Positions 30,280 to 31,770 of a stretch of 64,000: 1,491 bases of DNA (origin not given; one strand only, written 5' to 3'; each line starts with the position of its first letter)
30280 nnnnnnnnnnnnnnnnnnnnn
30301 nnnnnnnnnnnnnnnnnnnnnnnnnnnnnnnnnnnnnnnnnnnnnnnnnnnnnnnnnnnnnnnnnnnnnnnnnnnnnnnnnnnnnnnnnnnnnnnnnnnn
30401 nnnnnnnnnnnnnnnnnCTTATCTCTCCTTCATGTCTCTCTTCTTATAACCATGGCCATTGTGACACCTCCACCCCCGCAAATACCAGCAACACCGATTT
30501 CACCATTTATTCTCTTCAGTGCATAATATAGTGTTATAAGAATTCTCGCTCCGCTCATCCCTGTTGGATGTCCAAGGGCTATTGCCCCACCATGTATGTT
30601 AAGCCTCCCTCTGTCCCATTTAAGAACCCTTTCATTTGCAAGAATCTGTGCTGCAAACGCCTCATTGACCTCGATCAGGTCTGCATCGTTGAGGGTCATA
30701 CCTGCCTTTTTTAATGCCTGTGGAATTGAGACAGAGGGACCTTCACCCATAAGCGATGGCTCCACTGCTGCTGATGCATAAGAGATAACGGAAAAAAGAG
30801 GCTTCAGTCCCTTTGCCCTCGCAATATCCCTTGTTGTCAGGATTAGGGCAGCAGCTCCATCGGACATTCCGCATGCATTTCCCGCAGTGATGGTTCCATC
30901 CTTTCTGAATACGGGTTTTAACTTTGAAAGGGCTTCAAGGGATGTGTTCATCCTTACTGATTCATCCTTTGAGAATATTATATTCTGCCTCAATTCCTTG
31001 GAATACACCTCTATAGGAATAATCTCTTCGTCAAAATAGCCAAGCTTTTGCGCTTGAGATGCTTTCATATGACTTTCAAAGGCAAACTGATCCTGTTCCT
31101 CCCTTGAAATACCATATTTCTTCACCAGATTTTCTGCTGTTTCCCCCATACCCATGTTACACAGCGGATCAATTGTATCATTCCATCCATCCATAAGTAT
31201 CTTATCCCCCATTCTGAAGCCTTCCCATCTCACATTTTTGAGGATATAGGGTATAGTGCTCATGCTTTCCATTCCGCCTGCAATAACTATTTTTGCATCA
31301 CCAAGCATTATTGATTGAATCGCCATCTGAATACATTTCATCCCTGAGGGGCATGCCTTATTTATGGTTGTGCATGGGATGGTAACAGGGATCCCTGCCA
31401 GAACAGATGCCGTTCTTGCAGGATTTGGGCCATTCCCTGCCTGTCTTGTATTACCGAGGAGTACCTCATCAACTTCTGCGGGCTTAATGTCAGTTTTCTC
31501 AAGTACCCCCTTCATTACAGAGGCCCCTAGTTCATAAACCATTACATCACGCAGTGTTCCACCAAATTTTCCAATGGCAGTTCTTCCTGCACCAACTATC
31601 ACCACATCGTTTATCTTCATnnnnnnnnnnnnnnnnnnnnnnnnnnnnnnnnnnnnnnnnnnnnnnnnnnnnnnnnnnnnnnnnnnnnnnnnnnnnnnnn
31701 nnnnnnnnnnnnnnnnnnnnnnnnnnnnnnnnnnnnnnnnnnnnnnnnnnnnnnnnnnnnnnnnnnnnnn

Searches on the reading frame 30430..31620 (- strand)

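Call 81: search_protein_families(library=pfam, proteins=[window:30430-31620:-], max_evalue=0.00001)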
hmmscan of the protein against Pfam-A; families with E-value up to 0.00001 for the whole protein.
window:30430-31620:- (396 aa): 3 families
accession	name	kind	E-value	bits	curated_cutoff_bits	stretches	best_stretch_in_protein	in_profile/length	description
PF00108.29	Thiolase_N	-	3.1e-89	299.2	26.4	1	6-264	1-259/260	Thiolase, N-terminal domain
PF02803.24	Thiolase_C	-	1e-43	148.3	27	1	273-393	2-122/123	Thiolase, C-terminal domain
PF00109.32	ketoacyl-synt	-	2.3e-06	27.8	20.8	0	82-122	166-206/252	Beta-ketoacyl synthase, N-terminal domain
